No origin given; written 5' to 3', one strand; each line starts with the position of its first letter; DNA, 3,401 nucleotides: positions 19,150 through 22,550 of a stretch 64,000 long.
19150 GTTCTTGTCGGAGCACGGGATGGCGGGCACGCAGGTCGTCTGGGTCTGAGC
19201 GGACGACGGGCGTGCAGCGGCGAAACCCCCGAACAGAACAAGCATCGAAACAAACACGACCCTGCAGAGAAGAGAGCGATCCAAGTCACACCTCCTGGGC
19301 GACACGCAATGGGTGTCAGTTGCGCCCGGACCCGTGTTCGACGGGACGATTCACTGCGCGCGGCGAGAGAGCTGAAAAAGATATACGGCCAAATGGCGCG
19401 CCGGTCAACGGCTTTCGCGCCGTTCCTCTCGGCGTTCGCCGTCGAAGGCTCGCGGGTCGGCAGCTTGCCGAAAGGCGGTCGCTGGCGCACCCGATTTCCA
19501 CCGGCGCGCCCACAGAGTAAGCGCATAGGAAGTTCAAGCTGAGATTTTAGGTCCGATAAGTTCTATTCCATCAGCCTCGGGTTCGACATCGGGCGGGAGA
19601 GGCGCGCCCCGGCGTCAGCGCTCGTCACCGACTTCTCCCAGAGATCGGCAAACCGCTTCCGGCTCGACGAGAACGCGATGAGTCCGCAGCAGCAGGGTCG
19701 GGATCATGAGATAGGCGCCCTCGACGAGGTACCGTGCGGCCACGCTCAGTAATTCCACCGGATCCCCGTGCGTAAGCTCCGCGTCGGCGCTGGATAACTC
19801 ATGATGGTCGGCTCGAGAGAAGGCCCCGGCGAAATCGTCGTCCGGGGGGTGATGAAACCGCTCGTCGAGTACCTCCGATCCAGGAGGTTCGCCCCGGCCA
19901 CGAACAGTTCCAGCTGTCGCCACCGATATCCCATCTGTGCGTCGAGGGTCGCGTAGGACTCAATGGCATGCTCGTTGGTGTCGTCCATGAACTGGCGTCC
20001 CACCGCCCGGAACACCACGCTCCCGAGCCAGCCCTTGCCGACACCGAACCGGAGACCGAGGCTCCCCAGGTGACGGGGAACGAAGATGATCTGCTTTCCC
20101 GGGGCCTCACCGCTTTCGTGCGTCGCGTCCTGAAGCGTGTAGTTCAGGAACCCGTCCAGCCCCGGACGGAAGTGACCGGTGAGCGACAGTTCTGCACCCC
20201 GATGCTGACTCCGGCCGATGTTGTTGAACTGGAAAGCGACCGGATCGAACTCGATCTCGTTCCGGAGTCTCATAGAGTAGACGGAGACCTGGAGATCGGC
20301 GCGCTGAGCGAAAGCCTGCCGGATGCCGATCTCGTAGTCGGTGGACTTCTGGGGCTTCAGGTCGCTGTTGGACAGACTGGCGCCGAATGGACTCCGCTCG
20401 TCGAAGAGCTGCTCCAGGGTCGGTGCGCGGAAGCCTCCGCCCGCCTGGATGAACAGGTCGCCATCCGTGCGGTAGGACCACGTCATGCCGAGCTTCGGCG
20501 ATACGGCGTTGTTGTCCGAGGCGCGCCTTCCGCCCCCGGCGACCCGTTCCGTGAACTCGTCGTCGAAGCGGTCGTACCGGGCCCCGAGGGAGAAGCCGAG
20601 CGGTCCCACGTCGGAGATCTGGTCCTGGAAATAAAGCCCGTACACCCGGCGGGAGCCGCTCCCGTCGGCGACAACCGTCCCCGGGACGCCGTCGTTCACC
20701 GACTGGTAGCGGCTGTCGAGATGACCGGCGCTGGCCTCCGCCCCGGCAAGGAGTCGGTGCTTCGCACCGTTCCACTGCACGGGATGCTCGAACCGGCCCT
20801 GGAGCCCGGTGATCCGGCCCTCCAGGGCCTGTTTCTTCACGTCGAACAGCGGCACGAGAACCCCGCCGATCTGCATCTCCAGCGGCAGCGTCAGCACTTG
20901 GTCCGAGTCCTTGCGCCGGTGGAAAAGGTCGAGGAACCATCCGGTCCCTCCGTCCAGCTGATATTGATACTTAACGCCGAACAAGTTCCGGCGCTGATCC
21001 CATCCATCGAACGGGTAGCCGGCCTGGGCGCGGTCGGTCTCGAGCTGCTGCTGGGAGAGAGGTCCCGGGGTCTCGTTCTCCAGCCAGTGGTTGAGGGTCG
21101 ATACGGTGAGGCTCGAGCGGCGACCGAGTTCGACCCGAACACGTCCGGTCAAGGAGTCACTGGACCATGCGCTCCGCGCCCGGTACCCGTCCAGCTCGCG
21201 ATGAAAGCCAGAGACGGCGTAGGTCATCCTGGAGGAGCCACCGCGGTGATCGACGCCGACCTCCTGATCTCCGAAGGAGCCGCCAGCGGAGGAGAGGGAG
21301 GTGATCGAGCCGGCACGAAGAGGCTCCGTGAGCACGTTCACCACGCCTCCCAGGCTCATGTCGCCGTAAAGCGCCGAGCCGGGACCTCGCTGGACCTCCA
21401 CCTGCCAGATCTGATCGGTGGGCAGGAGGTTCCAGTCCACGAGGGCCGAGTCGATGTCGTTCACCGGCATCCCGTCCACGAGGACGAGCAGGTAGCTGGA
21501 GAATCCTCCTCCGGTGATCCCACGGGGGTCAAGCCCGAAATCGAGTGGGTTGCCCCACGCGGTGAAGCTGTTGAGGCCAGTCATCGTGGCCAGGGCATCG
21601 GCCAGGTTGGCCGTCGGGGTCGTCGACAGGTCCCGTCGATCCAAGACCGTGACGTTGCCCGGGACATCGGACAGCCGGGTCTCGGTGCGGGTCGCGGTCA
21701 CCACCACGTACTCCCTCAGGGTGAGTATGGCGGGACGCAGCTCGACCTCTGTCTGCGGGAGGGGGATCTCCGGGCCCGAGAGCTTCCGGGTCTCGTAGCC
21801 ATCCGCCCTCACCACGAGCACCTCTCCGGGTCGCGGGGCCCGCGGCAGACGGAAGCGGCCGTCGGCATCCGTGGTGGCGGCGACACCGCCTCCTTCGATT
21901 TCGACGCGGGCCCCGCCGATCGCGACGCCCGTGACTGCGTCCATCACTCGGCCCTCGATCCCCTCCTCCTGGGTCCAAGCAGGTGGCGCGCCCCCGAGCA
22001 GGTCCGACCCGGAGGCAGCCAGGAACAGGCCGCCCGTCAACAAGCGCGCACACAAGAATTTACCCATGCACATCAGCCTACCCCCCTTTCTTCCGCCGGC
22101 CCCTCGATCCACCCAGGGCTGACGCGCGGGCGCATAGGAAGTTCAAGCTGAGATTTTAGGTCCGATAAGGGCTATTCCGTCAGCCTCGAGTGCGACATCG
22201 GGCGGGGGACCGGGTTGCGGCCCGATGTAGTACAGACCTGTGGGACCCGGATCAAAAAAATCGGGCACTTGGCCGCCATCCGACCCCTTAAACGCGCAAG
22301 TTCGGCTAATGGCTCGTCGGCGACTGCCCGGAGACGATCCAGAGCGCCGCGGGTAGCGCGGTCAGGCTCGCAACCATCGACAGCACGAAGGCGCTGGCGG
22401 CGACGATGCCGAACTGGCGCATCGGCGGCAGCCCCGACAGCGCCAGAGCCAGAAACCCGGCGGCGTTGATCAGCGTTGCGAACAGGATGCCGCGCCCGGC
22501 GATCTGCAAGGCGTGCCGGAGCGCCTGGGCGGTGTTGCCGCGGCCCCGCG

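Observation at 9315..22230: Three copies of a ~60-100-bp intergenic repeat with an internal stem-loop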

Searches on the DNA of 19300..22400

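Call 10: search_rna_families(source=window, start=19300, end=22400, threshold=evalue, max_evalue=10)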
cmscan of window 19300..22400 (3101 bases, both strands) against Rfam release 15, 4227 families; matches with E-value up to 10: 3.
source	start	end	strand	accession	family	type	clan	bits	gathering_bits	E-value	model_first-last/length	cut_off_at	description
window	20790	20835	-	RF00769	mir-331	Gene; miRNA;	-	16.9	80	9.3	29-76/92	no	mir-331 microRNA precursor family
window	21281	21356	-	RF01918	mir-1249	Gene; miRNA;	-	16.8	83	6.1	1-75/75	no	mir-1249 microRNA precursor family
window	19822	19880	+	RF01129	sR44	Gene; snRNA; snoRNA; CD-box;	-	13.5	45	5.1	1-55/55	no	Small nucleolar RNA sR44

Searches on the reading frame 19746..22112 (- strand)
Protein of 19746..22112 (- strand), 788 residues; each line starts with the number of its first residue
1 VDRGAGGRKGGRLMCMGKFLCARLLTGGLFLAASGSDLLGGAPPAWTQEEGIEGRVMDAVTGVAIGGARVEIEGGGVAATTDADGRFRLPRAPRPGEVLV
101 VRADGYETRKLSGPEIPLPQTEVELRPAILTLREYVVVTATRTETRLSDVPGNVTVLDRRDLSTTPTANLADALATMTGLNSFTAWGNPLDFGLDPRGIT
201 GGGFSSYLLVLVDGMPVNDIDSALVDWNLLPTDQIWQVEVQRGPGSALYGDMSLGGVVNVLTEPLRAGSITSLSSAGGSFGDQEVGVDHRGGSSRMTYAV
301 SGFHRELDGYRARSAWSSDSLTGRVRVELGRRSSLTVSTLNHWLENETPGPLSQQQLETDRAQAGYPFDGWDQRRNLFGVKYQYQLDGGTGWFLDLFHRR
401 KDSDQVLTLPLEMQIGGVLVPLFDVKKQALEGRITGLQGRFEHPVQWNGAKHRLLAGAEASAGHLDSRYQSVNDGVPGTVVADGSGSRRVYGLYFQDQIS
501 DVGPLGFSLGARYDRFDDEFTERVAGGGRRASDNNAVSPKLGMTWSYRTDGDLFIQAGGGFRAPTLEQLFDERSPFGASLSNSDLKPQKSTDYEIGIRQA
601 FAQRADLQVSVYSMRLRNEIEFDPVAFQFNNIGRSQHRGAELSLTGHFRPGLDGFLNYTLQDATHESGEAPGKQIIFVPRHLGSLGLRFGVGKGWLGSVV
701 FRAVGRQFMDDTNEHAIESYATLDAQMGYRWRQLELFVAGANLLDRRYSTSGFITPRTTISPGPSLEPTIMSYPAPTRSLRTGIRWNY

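Call 8: search_protein_families(library=pfam, proteins=[window:19746-22112:-])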
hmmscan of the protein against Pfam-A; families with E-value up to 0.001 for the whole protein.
window:19746-22112:- (788 aa): 5 families
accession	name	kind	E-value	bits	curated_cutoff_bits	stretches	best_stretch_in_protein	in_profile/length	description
PF00593.30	TonB_dep_Rec_b-barrel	-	1.7e-55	190.1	27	1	340-743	21-436/436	TonB dependent receptor-like, beta-barrel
PF07715.20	Plug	-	4.4e-21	75.8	23.9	1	147-257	2-107/107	TonB-dependent Receptor Plug Domain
PF13620.12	CarboxypepD_reg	-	7.4e-11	42.7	32.3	1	52-120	2-73/82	Carboxypeptidase regulatory-like domain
PF13715.12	CarbopepD_reg_2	-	2.3e-08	34.4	32.2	1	52-136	1-87/88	CarboxypepD_reg-like domain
PF14905.12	OMP_b-brl_3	-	1.3e-06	28.2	27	1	433-755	55-385/408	Outer membrane protein beta-barrel family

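Call 20: find_homologous_proteins(query=window:19746-22073:-, max_evalue=1e-30)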
Query window:19746-22073:- (775 aa): 37 proteins with E <= 1e-30 among 8000 candidates.
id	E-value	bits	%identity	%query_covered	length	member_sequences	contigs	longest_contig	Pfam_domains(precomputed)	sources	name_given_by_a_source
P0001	0.0e+0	1760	100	100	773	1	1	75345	PF13715.13,PF07715.21,PF13620.13,PF00593.31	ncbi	-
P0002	0.0e+0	1053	63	95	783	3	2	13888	PF13715.13,PF07715.21,PF13620.13,PF00593.31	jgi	jgi:iron complex outermembrane receptor protein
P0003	5.1e-255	867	54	98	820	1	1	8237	PF13715.13,PF07715.21,PF13620.13,PF00593.31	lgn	-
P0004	2.9e-250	851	53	99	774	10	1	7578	PF13715.13,PF07715.21,PF13620.13,PF00593.31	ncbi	-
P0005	5.2e-234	797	50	95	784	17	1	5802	PF13715.13,PF07715.21,PF13620.13,PF00593.31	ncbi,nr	ncbi:MAG: hypothetical protein DMF51_10380 [Acidobacteria bacterium]|nr:MAG: hypothetical protein DM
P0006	2.2e-73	266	31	84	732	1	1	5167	PF07715.21,PF00593.31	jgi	jgi:outer membrane receptor protein involved in Fe transport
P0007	1.4e-68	250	34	85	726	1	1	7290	PF07715.21,PF00593.31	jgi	jgi:outer membrane receptor protein involved in Fe transport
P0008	2.0e-62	230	32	85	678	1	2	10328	PF07715.21,PF00593.31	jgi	jgi:outer membrane receptor protein involved in Fe transport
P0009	1.4e-57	214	28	84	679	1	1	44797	PF07715.21,PF00593.31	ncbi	ncbi:TonB-dependent receptor [Thermodesulfobacteriota bacterium]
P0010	1.6e-56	210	27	86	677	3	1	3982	PF07715.21,PF00593.31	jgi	-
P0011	9.0e-56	208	29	85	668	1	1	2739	PF07715.21,PF00593.31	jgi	jgi:outer membrane cobalamin receptor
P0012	4.3e-55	205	27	84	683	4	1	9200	PF07715.21,PF00593.31,PF14905.13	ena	-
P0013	6.6e-54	201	29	89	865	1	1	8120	PF07715.21,PF09335.17,PF00593.31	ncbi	-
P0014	1.9e-51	193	29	84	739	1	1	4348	PF07715.21,PF00593.31,PF14905.13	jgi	jgi:iron complex outermembrane receptor protein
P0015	1.8e-48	184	30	92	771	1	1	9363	PF07715.21,PF13620.13,PF00593.31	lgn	-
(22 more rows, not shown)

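Call 21: find_encoding_contigs(protein=P0001, flank=10000, max_places=3)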
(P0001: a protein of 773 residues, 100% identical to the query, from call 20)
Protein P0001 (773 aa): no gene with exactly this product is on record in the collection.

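Call 22: find_encoding_contigs(protein=P0002, flank=10000, max_places=4)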
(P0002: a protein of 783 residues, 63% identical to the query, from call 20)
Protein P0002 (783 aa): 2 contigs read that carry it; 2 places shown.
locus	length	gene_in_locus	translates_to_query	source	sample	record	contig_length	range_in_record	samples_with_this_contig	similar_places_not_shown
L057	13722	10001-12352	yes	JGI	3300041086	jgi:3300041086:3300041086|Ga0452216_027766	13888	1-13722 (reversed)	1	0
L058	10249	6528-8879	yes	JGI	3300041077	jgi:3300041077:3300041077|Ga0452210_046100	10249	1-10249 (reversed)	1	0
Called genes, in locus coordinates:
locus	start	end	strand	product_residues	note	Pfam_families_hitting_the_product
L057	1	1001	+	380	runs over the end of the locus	-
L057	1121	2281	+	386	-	PF01546:Peptidase_M20, PF07687:M20_dimer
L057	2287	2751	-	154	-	PF03572:Peptidase_S41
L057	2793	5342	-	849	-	PF00930:DPPIV_N (faint), PF02897:Peptidase_S9_N (faint), PF26549:Tricorn_N, PF26550:Tricorn_2nd, PF23381:Beta-prop_IFT122_1st (weak), PF25174:Beta-prop_THOC3, PF14684:Tricorn_C1, PF14685:PDZ_Tricorn, +2 more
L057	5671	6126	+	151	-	-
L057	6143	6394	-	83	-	PF02597:ThiS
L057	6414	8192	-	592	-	PF02730:AFOR_N, PF01314:AFOR_C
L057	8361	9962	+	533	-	PF01839:FG-GAP (faint), PF13517:FG-GAP_3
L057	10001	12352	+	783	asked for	PF13620:CarboxypepD_reg, PF13715:CarbopepD_reg_2, PF07715:Plug, PF00593:TonB_dep_Rec_b-barrel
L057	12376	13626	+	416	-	PF23500:DUF7133, PF22807:TrAA12, PF07995:GSDH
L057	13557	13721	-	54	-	?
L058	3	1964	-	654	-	?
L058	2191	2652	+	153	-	-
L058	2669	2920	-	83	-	PF02597:ThiS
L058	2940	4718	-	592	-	PF02730:AFOR_N, PF01314:AFOR_C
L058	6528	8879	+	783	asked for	PF13620:CarboxypepD_reg, PF13715:CarbopepD_reg_2, PF07715:Plug, PF00593:TonB_dep_Rec_b-barrel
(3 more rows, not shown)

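Call 47: find_encoding_contigs(protein=P0166, flank=10000, max_places=4)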
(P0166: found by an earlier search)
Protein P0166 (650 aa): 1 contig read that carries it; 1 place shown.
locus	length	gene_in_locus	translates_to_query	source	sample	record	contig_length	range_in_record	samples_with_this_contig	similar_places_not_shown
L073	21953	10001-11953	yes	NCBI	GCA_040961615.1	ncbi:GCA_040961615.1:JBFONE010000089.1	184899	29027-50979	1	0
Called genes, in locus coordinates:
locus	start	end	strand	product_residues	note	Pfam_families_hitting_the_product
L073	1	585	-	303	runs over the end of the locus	PF04536:TPM_phosphatase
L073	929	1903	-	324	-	PF08240:ADH_N, PF00107:ADH_zinc_N, PF13602:ADH_zinc_N_2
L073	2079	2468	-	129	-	-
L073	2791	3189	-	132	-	PF12973:Cupin_7 (faint), PF00190:Cupin_1 (weak), PF02311:AraC_binding, PF07883:Cupin_2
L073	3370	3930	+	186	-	-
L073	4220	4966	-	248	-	PF00149:Metallophos, PF12850:Metallophos_2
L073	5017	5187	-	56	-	PF08327:AHSA1 (weak)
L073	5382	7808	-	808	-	PF12704:MacB_PCD, PF02687:FtsX, PF12704:MacB_PCD, PF02687:FtsX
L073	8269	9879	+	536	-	PF03372:Exo_endo_phos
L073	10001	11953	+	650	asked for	PF01274:MS_TIM-barrel, PF20659:MS_C (faint)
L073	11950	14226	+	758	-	PF00463:ICL, PF13714:PEP_mutase, PF00463:ICL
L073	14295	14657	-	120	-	PF08327:AHSA1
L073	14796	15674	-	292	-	-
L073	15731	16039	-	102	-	PF06906:DUF1272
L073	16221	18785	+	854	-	-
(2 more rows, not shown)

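Call 48: find_encoding_contigs(protein=P0164, flank=10000, max_places=4)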
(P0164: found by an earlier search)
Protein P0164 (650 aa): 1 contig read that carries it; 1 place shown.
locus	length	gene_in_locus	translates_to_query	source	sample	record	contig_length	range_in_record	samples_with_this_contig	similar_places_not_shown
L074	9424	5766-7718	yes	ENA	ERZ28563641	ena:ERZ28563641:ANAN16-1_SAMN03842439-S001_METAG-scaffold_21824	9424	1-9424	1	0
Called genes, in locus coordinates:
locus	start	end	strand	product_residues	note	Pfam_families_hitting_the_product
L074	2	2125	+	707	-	?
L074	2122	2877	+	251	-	PF01186:Lysyl_oxidase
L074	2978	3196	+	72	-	PF01402:RHH_1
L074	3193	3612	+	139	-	PF01850:PIN (weak), PF13470:PIN_3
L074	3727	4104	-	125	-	-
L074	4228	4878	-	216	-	PF08445:FR47 (faint), PF00583:Acetyltransf_1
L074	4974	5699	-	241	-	-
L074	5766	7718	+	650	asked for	PF01274:MS_TIM-barrel, PF20659:MS_C (faint)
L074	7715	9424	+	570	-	?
